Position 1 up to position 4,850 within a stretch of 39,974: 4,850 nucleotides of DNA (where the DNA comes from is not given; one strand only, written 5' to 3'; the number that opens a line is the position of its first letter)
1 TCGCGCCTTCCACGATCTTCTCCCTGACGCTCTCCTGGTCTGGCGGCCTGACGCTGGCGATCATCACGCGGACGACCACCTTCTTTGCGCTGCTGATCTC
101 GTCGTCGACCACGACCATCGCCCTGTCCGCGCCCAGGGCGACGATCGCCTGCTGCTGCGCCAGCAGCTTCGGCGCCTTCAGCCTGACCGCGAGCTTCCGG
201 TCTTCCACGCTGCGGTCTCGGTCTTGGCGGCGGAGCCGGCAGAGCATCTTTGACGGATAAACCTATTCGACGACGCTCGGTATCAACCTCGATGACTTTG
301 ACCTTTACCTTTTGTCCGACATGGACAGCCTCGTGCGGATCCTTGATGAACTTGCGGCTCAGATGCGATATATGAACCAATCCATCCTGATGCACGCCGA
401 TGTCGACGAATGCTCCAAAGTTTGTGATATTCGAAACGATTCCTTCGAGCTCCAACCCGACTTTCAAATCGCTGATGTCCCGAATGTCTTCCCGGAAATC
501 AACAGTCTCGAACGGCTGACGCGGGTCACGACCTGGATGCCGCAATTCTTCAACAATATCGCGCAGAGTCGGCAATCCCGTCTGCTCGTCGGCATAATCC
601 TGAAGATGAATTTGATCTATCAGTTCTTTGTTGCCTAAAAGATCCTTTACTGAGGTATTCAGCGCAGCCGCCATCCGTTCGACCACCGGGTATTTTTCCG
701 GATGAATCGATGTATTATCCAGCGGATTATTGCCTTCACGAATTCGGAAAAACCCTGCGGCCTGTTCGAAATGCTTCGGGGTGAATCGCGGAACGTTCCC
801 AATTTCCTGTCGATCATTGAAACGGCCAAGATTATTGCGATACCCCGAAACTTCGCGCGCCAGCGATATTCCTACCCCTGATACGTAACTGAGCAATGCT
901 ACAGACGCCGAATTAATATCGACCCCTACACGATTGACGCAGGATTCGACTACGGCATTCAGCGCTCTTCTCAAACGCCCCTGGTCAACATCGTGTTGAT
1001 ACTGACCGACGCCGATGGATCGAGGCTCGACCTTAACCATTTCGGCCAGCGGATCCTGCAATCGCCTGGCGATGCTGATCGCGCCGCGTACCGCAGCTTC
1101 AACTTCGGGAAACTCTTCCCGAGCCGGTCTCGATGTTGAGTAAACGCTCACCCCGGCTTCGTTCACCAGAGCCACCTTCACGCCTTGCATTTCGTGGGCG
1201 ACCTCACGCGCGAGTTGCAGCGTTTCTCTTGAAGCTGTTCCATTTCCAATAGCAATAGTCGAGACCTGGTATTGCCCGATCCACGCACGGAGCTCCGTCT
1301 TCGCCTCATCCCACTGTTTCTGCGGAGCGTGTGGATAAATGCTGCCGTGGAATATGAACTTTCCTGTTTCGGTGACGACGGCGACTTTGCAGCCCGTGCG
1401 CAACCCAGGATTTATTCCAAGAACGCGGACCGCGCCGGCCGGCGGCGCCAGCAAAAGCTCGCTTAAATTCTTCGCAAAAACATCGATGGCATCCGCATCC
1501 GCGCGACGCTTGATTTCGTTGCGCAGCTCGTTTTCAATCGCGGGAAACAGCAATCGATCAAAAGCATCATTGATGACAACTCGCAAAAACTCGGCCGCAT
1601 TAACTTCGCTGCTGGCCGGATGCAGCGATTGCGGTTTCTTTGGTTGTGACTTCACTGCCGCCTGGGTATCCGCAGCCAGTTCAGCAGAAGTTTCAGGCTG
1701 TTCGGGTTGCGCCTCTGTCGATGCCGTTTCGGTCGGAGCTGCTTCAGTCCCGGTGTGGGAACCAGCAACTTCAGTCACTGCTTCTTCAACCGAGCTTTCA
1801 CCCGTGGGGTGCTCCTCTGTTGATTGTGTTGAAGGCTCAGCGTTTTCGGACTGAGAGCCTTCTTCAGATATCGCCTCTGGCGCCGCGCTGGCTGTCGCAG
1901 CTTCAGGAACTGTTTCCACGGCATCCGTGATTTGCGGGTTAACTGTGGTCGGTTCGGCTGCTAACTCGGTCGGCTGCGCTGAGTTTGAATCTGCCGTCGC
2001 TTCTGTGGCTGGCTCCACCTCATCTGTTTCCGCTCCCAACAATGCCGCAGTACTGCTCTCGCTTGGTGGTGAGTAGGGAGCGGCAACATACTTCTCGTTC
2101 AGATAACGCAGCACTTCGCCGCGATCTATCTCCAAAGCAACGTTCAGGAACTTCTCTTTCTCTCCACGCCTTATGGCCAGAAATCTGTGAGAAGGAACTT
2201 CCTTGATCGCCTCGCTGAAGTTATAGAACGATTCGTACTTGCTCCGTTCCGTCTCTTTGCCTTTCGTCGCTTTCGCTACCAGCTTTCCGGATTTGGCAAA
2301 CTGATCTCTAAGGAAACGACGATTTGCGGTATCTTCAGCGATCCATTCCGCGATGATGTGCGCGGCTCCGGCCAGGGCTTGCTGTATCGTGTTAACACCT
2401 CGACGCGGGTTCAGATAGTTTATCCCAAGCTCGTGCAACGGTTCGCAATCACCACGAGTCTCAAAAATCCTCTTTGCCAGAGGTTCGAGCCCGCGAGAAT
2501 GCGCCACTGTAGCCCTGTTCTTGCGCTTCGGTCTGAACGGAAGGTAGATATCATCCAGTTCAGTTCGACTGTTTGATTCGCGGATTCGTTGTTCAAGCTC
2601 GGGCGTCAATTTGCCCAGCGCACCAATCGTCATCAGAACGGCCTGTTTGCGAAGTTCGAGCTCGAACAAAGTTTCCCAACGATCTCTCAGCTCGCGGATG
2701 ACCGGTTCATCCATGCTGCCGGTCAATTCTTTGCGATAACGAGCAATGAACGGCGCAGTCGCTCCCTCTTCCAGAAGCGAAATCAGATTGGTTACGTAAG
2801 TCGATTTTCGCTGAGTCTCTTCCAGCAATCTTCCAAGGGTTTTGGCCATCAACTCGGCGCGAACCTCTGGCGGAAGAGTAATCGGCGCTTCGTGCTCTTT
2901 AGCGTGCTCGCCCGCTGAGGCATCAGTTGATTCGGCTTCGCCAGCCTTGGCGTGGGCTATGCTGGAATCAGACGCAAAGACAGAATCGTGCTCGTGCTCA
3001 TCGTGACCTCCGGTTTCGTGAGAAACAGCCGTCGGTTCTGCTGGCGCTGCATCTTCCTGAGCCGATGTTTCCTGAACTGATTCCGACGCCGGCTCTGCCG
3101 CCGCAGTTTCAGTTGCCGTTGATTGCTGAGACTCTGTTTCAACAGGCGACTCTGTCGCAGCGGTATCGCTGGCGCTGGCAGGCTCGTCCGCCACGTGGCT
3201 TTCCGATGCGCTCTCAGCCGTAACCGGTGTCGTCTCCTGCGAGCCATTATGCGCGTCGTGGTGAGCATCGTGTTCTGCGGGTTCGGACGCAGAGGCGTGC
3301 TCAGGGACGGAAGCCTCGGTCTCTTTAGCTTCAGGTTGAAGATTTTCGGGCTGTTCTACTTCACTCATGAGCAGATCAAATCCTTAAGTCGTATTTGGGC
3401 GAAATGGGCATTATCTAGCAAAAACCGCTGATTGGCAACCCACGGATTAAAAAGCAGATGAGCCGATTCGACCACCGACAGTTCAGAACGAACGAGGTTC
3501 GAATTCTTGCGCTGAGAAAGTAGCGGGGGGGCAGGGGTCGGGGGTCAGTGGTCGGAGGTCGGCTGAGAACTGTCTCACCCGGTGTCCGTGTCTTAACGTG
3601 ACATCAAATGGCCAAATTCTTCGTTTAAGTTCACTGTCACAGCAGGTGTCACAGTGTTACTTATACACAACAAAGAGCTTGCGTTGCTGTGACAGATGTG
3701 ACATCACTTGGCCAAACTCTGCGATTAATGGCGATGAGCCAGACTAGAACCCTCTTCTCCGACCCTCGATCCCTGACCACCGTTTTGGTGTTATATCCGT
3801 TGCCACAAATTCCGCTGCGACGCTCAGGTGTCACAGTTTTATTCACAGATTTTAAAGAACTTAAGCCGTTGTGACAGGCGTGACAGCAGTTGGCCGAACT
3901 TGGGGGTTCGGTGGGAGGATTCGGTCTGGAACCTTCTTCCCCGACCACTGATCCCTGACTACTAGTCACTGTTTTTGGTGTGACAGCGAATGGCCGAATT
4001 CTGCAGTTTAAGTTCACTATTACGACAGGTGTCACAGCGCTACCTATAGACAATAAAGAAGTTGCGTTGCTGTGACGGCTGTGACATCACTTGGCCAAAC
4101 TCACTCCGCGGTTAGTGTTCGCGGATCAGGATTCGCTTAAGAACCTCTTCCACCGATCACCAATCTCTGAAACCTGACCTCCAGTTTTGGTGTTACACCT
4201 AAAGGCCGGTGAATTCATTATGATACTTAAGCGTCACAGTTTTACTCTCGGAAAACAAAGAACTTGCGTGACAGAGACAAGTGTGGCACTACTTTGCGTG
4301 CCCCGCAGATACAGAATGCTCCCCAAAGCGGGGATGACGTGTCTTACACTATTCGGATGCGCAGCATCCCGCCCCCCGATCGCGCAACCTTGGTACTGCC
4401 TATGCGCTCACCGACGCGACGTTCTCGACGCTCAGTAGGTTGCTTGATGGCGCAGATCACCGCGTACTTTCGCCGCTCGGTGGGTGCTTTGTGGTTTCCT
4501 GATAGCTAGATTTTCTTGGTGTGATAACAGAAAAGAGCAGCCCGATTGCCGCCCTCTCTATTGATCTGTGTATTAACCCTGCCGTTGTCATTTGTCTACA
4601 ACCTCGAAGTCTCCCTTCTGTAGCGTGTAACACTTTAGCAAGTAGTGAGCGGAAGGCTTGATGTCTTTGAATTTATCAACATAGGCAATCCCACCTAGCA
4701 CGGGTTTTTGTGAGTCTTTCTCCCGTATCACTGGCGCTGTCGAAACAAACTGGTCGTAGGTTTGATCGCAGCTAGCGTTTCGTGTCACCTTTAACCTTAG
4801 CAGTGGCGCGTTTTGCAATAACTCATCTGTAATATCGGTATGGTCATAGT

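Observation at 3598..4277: Nested tandem repeat of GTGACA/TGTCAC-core modules in a 1.2-kb ORF-free gap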

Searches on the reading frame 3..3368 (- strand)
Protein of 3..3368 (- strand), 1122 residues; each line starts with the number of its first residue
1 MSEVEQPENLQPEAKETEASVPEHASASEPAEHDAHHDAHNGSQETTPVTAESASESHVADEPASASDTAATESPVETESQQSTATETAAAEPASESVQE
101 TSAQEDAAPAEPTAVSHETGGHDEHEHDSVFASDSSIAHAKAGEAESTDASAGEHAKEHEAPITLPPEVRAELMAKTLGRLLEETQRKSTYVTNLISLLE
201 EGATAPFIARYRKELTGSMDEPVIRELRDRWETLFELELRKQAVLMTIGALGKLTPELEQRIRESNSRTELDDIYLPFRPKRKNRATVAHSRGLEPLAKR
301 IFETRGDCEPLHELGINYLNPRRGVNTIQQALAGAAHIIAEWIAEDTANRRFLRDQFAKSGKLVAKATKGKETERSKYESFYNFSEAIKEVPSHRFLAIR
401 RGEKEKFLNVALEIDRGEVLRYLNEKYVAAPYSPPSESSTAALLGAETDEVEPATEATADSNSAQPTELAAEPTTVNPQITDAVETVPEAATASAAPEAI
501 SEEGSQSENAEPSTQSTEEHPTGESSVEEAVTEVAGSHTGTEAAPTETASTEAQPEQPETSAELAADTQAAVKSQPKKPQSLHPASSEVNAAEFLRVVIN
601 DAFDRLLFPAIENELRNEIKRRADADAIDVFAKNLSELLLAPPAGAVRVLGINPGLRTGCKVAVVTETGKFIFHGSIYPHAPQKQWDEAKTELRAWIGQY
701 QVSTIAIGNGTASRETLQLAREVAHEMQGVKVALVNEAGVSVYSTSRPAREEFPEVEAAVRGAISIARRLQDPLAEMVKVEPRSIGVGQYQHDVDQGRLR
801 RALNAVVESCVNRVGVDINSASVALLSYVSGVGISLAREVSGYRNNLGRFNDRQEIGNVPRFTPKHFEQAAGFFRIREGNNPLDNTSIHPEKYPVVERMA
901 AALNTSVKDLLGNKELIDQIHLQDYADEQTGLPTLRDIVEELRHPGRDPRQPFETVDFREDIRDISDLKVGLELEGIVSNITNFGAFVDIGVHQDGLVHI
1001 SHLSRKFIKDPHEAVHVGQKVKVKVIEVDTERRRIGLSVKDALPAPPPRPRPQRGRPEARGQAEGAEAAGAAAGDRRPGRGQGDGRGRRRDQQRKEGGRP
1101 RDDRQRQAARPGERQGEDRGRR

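Call 10: search_protein_families(library=pfam, proteins=[window:3-3368:-], max_evalue=0.01)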
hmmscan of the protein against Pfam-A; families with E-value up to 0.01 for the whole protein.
window:3-3368:- (1122 aa): 9 families
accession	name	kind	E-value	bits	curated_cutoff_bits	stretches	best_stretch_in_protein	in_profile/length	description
PF16921.10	Tex_YqgF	-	2.4e-45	154.4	27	1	648-771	2-126/126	Tex protein YqgF-like domain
PF22706.1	Tex_central_region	-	4.5e-30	105.4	27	1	317-417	12-112/178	Tex central region-like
PF17674.7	HHH_9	-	4.8e-27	95.1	23.1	1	881-950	1-70/70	HHH domain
PF09371.15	Tex_N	-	1.7e-22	79.4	32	1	179-248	5-74/75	Tex-like protein N-terminal domain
PF00575.29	S1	-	2.5e-22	79.5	22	1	969-1040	3-74/74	S1 RNA binding domain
PF12836.13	HHH_3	-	1.6e-21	76.6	27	1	811-875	1-65/65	Helix-hairpin-helix motif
PF23459.1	S1_RRP5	-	3.3e-09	37.6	27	1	969-1039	2-72/72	RRP5 S1 domain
PF14639.11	YqgF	-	2e-07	31.4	35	1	693-779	55-148/150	Holliday-junction resolvase-like of SPT6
PF14635.12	HHH_7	-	1.9e-05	25.4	27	1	784-876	5-103/104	Helix-hairpin-helix motif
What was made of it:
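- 1..3368 (-): tex, which runs off the window. It is the gene whose 5' end faces the first module of the array. Pfam Tex_N, Tex_YqgF, HHH and S1 domains (call 10).
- Checked: The flanks are as stated. tex is on the minus strand with its ATG at 3368 (Pfam, call 10).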

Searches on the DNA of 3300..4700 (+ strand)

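Call 5: search_rna_families(source=window, start=3300, end=4700, threshold=evalue, max_evalue=10, show_alignments=3)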
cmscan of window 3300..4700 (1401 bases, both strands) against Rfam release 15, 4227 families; matches with E-value up to 10: 2.
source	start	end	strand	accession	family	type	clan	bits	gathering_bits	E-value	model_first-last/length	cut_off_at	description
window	3924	3965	-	RF03092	Ocean-VII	Gene; sRNA;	-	12.5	53.5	1.9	1-41/41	no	Ocean-VII RNA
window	3309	3340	+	RF02172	RFPL3-AS1_2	Gene; lncRNA;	-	11.6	40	5.7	40-71/71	no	RFPL3 antisense RNA 1 conserved region 2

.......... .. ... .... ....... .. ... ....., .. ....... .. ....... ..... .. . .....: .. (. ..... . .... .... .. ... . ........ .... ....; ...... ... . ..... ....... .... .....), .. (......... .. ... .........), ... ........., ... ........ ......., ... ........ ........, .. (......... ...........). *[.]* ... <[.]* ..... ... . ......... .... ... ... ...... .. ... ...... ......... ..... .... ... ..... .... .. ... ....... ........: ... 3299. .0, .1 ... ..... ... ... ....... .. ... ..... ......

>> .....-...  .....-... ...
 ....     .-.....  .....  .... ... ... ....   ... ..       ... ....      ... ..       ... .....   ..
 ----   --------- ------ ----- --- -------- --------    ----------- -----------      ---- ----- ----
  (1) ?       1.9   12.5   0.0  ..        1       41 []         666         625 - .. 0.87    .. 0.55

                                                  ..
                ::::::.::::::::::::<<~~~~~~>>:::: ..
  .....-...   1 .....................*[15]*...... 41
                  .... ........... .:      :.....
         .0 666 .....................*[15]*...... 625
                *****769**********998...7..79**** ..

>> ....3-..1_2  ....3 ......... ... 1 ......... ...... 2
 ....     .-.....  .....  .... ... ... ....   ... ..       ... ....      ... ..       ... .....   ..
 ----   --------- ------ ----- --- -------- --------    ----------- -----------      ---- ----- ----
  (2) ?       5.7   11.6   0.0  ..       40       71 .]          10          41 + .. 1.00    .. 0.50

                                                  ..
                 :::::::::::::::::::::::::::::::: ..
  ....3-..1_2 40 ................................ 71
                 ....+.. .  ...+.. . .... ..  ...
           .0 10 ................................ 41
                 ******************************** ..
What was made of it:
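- The G-rich strand of S has GGA-type motifs, and there is one weak Rfam hit (Ocean-VII, E=1.9, call 5).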

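Call 88: search_dna_similar(query=window:3598-4300:+, collection=plasmids, mode=distant, max_rows=5)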
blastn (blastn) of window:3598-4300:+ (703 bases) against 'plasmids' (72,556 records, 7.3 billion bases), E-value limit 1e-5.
No match.

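Call 89: search_dna_similar(query=window:3598-4300:+, collection=phages, mode=distant, max_rows=5)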
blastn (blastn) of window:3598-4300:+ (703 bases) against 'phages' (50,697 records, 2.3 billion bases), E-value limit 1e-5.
No match.

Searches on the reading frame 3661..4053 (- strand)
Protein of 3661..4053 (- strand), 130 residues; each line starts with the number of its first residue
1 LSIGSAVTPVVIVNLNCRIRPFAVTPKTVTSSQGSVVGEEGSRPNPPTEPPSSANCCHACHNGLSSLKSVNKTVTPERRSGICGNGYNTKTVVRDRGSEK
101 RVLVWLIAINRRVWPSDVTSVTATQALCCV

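Call 10: search_protein_families(library=pfam, proteins=[window:3661-4053:-], max_evalue=0.01)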
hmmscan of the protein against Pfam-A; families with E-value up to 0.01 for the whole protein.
window:3661-4053:- (130 aa): 0 families
